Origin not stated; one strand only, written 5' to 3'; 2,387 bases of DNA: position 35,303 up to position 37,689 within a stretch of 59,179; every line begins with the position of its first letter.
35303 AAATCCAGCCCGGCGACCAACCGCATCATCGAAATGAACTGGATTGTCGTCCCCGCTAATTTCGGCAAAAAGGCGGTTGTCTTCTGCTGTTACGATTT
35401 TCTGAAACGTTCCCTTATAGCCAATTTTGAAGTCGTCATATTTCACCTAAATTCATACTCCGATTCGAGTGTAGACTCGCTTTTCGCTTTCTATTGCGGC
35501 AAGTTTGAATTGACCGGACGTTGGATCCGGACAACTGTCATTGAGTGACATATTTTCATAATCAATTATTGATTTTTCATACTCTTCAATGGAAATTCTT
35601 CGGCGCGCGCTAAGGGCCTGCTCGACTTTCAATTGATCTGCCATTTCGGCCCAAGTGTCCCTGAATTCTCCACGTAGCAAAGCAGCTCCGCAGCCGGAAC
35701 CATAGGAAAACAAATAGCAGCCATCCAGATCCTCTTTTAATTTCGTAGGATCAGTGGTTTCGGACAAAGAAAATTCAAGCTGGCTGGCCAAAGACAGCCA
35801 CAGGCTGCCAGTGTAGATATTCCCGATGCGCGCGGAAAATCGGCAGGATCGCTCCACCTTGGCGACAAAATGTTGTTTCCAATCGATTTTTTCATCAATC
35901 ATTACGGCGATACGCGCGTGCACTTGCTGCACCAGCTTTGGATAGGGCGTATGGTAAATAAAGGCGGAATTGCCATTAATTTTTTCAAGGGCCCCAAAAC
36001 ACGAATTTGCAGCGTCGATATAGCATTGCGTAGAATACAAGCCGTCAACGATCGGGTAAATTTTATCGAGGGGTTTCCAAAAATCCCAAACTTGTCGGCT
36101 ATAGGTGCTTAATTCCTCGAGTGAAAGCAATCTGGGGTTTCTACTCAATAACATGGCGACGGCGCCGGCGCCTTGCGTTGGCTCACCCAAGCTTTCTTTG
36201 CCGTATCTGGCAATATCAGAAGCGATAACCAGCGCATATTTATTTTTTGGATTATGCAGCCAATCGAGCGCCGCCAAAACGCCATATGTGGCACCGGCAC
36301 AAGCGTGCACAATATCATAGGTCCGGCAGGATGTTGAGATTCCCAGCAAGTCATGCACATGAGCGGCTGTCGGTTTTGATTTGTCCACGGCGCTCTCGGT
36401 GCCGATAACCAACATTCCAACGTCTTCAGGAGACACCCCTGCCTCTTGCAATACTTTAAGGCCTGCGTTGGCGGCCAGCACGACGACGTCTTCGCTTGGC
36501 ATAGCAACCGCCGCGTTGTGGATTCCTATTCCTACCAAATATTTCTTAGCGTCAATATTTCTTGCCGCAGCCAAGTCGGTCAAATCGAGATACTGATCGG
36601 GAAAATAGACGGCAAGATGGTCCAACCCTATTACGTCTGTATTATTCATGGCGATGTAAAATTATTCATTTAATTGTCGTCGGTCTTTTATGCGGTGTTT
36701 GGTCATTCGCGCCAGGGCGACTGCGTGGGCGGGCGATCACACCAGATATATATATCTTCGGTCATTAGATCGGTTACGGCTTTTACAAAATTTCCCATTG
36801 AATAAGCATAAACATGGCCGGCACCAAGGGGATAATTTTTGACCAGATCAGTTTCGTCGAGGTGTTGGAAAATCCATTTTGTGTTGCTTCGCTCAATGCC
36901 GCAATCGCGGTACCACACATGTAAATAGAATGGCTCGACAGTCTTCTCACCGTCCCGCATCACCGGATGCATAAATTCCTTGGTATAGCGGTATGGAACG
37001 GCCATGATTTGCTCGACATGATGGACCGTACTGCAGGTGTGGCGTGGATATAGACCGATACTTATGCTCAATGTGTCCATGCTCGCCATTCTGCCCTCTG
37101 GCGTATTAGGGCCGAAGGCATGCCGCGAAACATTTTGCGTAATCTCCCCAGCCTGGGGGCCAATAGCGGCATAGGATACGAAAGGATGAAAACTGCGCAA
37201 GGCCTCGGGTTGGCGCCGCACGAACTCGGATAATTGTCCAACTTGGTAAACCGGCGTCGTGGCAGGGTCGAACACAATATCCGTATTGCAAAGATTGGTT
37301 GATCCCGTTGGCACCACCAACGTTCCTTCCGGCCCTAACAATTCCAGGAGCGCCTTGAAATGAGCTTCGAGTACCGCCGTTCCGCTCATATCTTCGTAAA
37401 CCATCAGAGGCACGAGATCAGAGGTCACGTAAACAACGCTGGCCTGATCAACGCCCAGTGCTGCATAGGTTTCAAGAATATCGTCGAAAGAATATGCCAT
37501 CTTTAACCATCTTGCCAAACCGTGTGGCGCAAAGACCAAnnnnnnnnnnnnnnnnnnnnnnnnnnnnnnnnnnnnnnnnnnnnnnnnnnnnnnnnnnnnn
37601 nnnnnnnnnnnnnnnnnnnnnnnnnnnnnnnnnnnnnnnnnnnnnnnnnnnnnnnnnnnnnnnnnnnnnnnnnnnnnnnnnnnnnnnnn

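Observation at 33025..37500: ACP / KAS-III / HMG-synthase / MaoC / AAC(3)-type acyltransferase cassette wired into a nonulosonic-acid operon: candidate undescribed acyl-decoration pathway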

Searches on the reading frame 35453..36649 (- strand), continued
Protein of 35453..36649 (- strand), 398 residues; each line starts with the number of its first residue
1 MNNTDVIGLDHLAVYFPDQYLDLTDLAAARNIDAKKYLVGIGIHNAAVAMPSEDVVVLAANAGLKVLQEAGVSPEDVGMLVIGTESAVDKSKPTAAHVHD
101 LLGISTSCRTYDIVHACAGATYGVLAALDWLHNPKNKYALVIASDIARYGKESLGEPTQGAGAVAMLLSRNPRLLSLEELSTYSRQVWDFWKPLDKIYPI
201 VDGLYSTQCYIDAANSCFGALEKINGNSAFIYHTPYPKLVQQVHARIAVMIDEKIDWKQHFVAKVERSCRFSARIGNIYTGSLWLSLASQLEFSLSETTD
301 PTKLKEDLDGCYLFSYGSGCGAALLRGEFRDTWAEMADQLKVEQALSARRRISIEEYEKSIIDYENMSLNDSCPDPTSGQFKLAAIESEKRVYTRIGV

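Call 27: find_encoding_contigs(protein=P0025, flank=10000, max_places=1)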
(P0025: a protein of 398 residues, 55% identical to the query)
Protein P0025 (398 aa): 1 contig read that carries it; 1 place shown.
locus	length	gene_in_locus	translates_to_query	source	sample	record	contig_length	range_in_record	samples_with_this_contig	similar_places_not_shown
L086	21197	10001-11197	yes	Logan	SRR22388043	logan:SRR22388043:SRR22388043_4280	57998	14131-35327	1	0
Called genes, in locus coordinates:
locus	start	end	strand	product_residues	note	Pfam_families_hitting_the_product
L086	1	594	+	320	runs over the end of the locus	-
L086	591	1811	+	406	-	PF01071:GARS_A (weak), PF02222:ATP-grasp (weak), PF02655:ATP-grasp_3 (weak), PF02786:CPSase_L_D2, PF07478:Dala_Dala_lig_C, PF13535:ATP-grasp_4, PF18603:LAL_C2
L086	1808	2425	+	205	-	PF02353:CMAS (weak), PF13489:Methyltransf_23 (weak), PF07021:MetW (weak), PF13847:Methyltransf_31, PF08241:Methyltransf_11, PF08242:Methyltransf_12, PF13649:Methyltransf_25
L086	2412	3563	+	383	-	PF00155:Aminotran_1_2, PF01053:Cys_Met_Meta_PP (weak)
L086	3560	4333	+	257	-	PF04909:Amidohydro_2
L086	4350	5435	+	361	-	PF13480:Acetyltransf_6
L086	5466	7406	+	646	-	-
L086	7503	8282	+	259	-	PF05721:PhyH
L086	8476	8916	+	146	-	PF01575:MaoC_dehydratas, PF13452:FAS1_DH_region (weak)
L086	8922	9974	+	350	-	PF00195:Chal_sti_synt_N (faint), PF08545:ACP_syn_III, PF08541:ACP_syn_III_C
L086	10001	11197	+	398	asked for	PF01154:HMG_CoA_synt_N, PF08540:HMG_CoA_synt_C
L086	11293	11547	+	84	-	-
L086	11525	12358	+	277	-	PF02522:Antibiotic_NAT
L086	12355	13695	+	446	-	PF16254:DUF4910, PF09940:DUF2172, PF16221:HTH_47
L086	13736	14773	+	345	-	-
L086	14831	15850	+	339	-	PF13489:Methyltransf_23, PF08241:Methyltransf_11, PF08242:Methyltransf_12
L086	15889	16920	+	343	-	PF00583:Acetyltransf_1, PF13527:Acetyltransf_9, PF13673:Acetyltransf_10 (weak), PF13508:Acetyltransf_7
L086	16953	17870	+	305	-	PF01370:Epimerase, PF04321:RmlD_sub_bind, PF16363:GDP_Man_Dehyd, PF02719:Polysacc_synt_2 (weak)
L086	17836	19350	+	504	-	PF01943:Polysacc_synt, PF13440:Polysacc_synt_3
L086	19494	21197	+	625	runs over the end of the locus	-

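Call 28: find_encoding_contigs(protein=P0062, flank=10000, max_places=1)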
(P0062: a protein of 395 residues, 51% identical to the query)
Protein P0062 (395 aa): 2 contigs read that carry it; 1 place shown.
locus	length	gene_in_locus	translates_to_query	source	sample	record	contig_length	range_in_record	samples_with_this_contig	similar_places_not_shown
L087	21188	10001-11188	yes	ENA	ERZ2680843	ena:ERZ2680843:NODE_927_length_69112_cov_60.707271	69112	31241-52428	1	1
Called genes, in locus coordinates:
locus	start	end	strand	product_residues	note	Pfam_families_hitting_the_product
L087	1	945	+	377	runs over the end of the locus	PF04101:Glyco_tran_28_C (weak)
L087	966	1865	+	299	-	PF13489:Methyltransf_23, PF13847:Methyltransf_31, PF08241:Methyltransf_11, PF08242:Methyltransf_12, PF13649:Methyltransf_25 (faint)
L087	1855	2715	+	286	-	PF01073:3Beta_HSD (weak), PF01370:Epimerase, PF04321:RmlD_sub_bind, PF16363:GDP_Man_Dehyd, PF07993:NAD_binding_4 (weak)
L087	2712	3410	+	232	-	PF00149:Metallophos, PF12850:Metallophos_2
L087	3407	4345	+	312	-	PF02655:ATP-grasp_3, PF15632:ATPgrasp_Ter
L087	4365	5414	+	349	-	PF03102:NeuB, PF08666:SAF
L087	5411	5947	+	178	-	PF13302:Acetyltransf_3, PF00583:Acetyltransf_1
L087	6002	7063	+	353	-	PF13489:Methyltransf_23, PF13847:Methyltransf_31 (weak), PF08241:Methyltransf_11 (weak), PF08242:Methyltransf_12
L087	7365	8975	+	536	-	PF27878:PFTS_polysacc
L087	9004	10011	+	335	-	PF00195:Chal_sti_synt_N (weak), PF08545:ACP_syn_III, PF08541:ACP_syn_III_C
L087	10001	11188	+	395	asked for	PF01154:HMG_CoA_synt_N, PF08540:HMG_CoA_synt_C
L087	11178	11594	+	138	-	PF01575:MaoC_dehydratas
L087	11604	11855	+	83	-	-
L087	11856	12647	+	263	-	PF02522:Antibiotic_NAT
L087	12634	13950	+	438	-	PF16254:DUF4910, PF09940:DUF2172, PF16221:HTH_47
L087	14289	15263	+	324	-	PF05050:Methyltransf_21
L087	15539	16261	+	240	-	PF01182:Glucosamine_iso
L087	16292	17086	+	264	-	PF03328:HpcH_HpaI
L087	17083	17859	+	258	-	PF02348:CTP_transf_3, PF12804:NTP_transf_3 (weak)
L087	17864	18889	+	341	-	PF01408:GFO_IDH_MocA, PF22725:GFO_IDH_MocA_C3, PF02894:GFO_IDH_MocA_C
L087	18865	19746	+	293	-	PF05721:PhyH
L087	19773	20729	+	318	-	PF01073:3Beta_HSD, PF01370:Epimerase, PF02719:Polysacc_synt_2 (weak), PF04321:RmlD_sub_bind, PF07993:NAD_binding_4 (faint), PF16363:GDP_Man_Dehyd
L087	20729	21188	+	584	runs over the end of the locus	PF13522:GATase_6, PF13537:GATase_7, PF00733:Asn_synthase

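Call 29: find_encoding_contigs(protein=P0068, flank=10000, max_places=1)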
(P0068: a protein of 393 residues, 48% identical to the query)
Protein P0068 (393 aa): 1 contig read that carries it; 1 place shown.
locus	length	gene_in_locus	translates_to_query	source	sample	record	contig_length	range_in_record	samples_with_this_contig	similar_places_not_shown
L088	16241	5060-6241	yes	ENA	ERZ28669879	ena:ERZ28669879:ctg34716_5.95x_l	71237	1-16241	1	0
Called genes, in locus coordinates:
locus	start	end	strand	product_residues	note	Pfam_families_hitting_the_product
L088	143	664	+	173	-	PF05598:DUF772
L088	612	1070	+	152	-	PF01609:DDE_Tnp_1, PF13359:DDE_Tnp_4 (weak)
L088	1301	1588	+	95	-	-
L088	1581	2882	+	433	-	PF16254:DUF4910, PF09940:DUF2172, PF16221:HTH_47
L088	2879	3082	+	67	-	-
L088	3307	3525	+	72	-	-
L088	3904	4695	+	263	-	PF02522:Antibiotic_NAT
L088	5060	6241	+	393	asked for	PF01154:HMG_CoA_synt_N, PF08540:HMG_CoA_synt_C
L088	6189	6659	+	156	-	PF13452:FAS1_DH_region (weak), PF01575:MaoC_dehydratas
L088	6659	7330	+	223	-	-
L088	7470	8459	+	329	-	PF08545:ACP_syn_III, PF08541:ACP_syn_III_C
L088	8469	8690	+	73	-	PF00550:PP-binding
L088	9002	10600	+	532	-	-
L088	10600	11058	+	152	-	PF10639:TMEM234, PF00892:EamA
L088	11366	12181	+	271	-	PF04055:Radical_SAM (faint)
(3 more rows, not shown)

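Call 67: list_cluster_members(proteins=[P0023, P0031, P0040, P0041, P0052, P0055, P0061])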
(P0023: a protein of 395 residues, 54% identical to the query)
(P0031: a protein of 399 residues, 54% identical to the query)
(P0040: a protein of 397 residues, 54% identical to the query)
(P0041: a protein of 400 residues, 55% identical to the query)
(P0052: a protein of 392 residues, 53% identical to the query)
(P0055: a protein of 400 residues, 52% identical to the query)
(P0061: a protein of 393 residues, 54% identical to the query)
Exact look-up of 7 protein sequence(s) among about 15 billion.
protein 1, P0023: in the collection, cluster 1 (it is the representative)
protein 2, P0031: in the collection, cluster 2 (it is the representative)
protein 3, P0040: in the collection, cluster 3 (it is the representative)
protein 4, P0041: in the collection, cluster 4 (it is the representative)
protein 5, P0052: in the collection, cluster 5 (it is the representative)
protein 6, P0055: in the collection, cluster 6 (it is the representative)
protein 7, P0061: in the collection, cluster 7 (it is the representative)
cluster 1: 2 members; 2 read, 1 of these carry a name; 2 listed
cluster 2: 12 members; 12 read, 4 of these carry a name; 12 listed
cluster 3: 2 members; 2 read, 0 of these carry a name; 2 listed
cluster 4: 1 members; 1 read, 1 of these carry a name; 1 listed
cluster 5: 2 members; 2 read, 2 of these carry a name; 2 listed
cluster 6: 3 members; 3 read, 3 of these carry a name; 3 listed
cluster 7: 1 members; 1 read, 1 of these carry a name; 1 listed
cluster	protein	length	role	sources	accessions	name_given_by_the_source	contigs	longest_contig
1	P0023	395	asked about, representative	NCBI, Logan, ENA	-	-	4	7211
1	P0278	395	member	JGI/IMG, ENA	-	hydroxymethylglutaryl-CoA synthase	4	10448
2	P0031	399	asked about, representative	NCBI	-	-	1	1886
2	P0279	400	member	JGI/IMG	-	hydroxymethylglutaryl-CoA synthase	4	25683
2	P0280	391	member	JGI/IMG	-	hydroxymethylglutaryl-CoA synthase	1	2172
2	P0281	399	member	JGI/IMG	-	hydroxymethylglutaryl-CoA synthase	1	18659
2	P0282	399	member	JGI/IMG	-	hydroxymethylglutaryl-CoA synthase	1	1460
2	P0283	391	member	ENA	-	-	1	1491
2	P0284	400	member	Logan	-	-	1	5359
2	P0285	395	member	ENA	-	-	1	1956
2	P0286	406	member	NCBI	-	-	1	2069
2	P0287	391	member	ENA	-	-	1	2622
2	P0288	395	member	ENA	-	-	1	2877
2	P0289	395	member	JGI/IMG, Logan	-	-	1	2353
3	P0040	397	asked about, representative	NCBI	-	-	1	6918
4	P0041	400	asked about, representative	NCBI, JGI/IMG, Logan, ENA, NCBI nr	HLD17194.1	MAG TPA: hydroxymethylglutaryl-CoA synthase [Coxiellaceae bacterium] | hydroxymethylglutaryl-CoA synthase [Coxiellaceae bacterium]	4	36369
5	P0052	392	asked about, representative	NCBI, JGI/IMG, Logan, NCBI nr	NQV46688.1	MAG: hydroxymethylglutaryl-CoA synthase [Rhodospirillaceae bacterium] | hydroxymethylglutaryl-CoA synthase [Rhodospirillaceae bacterium]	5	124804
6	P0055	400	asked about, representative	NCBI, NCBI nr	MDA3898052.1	MAG: hypothetical protein PF482_18110 [Desulfobacteraceae bacterium] | hypothetical protein [Desulfobacteraceae bacterium]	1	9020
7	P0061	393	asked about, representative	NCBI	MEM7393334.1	MAG: hydroxymethylglutaryl-CoA synthase [Verrucomicrobiota bacterium]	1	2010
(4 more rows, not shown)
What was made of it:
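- All members come from uncultured organisms (call 67).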

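Call 72: search_protein_families(library=pfam, proteins=[L016:3756-5534:+, L016:5531-6556:+, L016:6549-7661:+, L016:7658-8209:+, L016:8229-8966:+, L016:9078-9971:+, L016:11634-14789:-, L016:13812-15011:+], max_evalue=0.00001)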
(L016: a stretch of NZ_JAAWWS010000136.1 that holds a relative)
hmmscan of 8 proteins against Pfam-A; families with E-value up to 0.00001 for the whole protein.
L016:3756-5534:+ (592 aa): 6 families
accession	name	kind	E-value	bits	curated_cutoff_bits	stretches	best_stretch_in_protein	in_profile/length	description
PF05958.17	tRNA_U5-meth_tr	-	5.6e-26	91.8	23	1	417-587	176-354/357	tRNA (Uracil-5-)-methyltransferase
PF13847.12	Methyltransf_31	-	3.9e-12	46.5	27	1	444-520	4-81/145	Methyltransferase domain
PF13649.12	Methyltransf_25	-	3.5e-10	40.9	27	1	447-519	1-70/97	Methyltransferase domain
PF01938.26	TRAM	-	7.3e-08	32.6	21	1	162-206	8-55/61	TRAM domain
PF05175.20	MTS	-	4.1e-07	30.2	23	1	443-522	31-107/170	Methyltransferase small domain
PF02475.24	TRM5-TYW2_MTfase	-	4.5e-06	27.2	28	0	433-520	26-111/164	TRM5/TYW2 methyltransferase domain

L016:5531-6556:+ (341 aa): 1 family
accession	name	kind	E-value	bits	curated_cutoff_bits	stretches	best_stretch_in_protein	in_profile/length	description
PF00933.27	Glyco_hydro_3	-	2.4e-72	244.5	27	1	18-290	16-288/316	Glycosyl hydrolase family 3 N terminal domain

L016:6549-7661:+ (370 aa): 4 families
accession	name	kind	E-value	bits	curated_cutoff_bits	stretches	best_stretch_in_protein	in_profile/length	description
PF00924.24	MS_channel_2nd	-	5.9e-19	68.4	20.2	1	185-254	1-68/68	Mechanosensitive ion channel, beta-domain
PF21082.3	MS_channel_3rd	-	3.2e-15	56.8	21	1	264-347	5-88/88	Mechanosensitive ion channel MscS, C-terminal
PF21088.3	MS_channel_1st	-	1.4e-08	35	23.1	1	144-183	2-41/42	Mechanosensitive ion channel, transmembrane helices 2/3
PF24956.1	Msl2-3_C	-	5.1e-06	27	29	1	259-339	2-85/87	Mechanosensitive ion channel protein 2/3 C-terminal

L016:7658-8209:+ (183 aa): 1 family
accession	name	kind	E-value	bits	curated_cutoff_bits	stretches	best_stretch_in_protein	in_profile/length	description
PF00156.33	Pribosyltran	-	1.4e-15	57.4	26.3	1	16-167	3-156/158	Phosphoribosyl transferase domain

L016:8229-8966:+ (245 aa): 1 family
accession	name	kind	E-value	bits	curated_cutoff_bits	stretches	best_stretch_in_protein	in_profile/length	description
PF01048.26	PNP_UDP_1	-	1.3e-38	133.1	25.1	1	3-240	2-232/233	Phosphorylase superfamily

L016:9078-9971:+ (297 aa): 0 families

L016:11634-14789:- (1051 aa): 5 families
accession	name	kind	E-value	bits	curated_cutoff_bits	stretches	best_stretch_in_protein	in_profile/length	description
PF07733.18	DNA_pol3_alpha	-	2e-89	300.1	23.9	1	280-535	1-260/260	Bacterial DNA polymerase III alpha NTPase domain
PF17657.6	DNA_pol3_finger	-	2.3e-55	186.9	22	1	538-709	1-165/166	Bacterial DNA polymerase III alpha subunit finger domain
PF14579.12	HHH_6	-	8.5e-19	68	25.6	1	783-883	1-89/90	Helix-hairpin-helix motif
PF02811.25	PHP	-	3.7e-16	60.3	26.4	1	15-109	1-99/164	PHP domain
PF01336.31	tRNA_anti-codon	-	3.4e-10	40.2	27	1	961-1035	1-74/75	OB-fold nucleic acid binding domain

L016:13812-15011:+ (399 aa): 0 families
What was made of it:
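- A Wenzhouxiangella MvaS, by contrast, sits among housekeeping genes (call 72).
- Tried and rejected: A Wenzhouxiangella MvaS lies among housekeeping genes (call 72).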

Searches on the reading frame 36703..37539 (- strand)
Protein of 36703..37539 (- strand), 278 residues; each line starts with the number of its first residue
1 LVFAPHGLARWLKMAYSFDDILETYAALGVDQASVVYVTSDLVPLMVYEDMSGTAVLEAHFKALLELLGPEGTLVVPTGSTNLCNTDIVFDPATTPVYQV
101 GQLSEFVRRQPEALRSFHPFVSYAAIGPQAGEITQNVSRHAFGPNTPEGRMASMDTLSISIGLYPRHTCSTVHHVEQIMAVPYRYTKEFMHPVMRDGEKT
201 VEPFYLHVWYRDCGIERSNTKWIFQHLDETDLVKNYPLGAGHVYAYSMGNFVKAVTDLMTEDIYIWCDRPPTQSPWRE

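Call 3: search_protein_families(library=pfam, proteins=[window:36703-37539:-], max_evalue=0.01)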
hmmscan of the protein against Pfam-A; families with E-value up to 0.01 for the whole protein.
window:36703-37539:- (278 aa): 1 family
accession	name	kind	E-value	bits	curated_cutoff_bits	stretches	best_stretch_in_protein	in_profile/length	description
PF02522.19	Antibiotic_NAT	-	1.8e-33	116.5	25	1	58-259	17-231/232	Aminoglycoside 3-N-acetyltransferase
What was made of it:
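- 36703..37539 (-): AAC(3)-fold (Antibiotic_NAT) acyltransferase. It is the proposed N-acyltransferase that moves the finished acyl group onto an amino sugar. The probable start is the ATG at 37500 (265 aa). Pfam PF02522, 116.5 bits (call 3).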

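Call 6: search_protein_families(library=ncbifam, proteins=[window:36703-37539:-], max_evalue=0.01)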
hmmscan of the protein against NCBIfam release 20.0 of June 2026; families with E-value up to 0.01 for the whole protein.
window:36703-37539:- (278 aa): 5 families
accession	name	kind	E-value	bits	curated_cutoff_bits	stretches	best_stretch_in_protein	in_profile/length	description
NF033082.0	AAC_3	equivalog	4.1e-19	68.9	270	1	62-200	42-196/262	aminoglycoside 3-N-acetyltransferase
NF033081.0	AAC_3_IV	equivalog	4.1e-18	65.7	420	1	20-257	3-224/252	AAC(3)-IV family aminoglycoside N-acetyltransferase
NF033180.1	AAC_3_VIII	exception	2.4e-10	40.1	560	1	98-201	108-211/286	aminoglycoside N-acetyltransferase AAC(3)-VIII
NF033080.0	AAC_3_II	subfamily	2.5e-10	40.3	480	1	88-196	84-194/268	AAC(3)-II family aminoglycoside N-acetyltransferase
NF033612.0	AAC_3_VIa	exception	2.6e-10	40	675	1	83-199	97-214/298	aminoglycoside N-acetyltransferase AAC(3)-VIa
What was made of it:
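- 36703..37539 (-): It scores only 40-69 bits against the NCBIfam AAC(3) resistance models, whose cut-offs are 270-675 (call 6).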

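Call 25: search_solved_structures(query=window:36703-37539:-, max_evalue=0.001)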
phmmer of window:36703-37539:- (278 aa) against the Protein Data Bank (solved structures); distinct sequences matched with E-value up to 0.001: 21.
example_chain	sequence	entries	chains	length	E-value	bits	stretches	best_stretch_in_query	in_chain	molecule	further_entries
6mn3_A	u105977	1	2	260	4.8e-14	56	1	30-207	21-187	Aminoglycoside N(3)-acetyltransferase, AAC(3)-IVa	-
6mn5_A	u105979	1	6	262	1.1e-12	51.6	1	29-207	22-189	Aminoglycoside N(3)-acetyltransferase, AAC(3)-IVa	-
6mn4_A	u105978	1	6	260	1.1e-12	51.5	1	30-207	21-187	Aminoglycoside N(3)-acetyltransferase, AAC(3)-IVa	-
7lap_A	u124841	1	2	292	1.5e-11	47.9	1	89-201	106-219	Aminoglycoside N(3)-acetyltransferase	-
6nti_A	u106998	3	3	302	3.6e-11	46.6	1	89-199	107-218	Aminoglycoside N(3)-acetyltransferase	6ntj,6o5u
6np1_A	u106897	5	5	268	9.4e-11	45.2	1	89-199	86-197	Aminoglycoside N(3)-acetyltransferase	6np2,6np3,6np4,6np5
6bbr_A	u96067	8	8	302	9.6e-11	45.2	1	89-199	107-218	AAC 3-VI protein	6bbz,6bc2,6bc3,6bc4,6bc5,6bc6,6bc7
7q0q_A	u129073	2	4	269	9.7e-11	45.2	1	89-200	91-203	Aminoglycoside N(3)-acetyltransferase III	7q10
7mqk_A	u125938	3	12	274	9.9e-11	45.2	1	89-200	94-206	Aminoglycoside N(3)-acetyltransferase III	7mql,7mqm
7q1d_A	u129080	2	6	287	1e-10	45.2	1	89-200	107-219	Aminoglycoside N(3)-acetyltransferase III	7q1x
3e4f_A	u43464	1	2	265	1.8e-10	44.3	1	89-204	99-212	Aminoglycoside N3-acetyltransferase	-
3ijw_A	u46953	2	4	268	1.9e-10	44.3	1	89-204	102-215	Aminoglycoside N3-acetyltransferase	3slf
3n0s_A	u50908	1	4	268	1.2e-09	41.7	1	89-172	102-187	Aminoglycoside N3-acetyltransferase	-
3kzl_A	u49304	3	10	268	1.5e-09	41.3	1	89-169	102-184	Aminoglycoside N3-acetyltransferase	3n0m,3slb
6mmz_A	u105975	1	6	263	3.3e-09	40.2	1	90-200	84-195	Aminoglycoside N(3)-acetyltransferase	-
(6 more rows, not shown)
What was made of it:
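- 36703..37539 (-): The best PDB match is AAC(3)-IVa at 56 bits; FrbF and YokD also match (call 25).
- Closest known: AAC. Same: The characterised members acylate amines of aminoglycosides or, for FrbF, of a CMP-linked amine (call 25; FrbF substrate from own knowledge).
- Characterised members of the Antibiotic_NAT fold are amine N-acetyltransferases (call 25).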
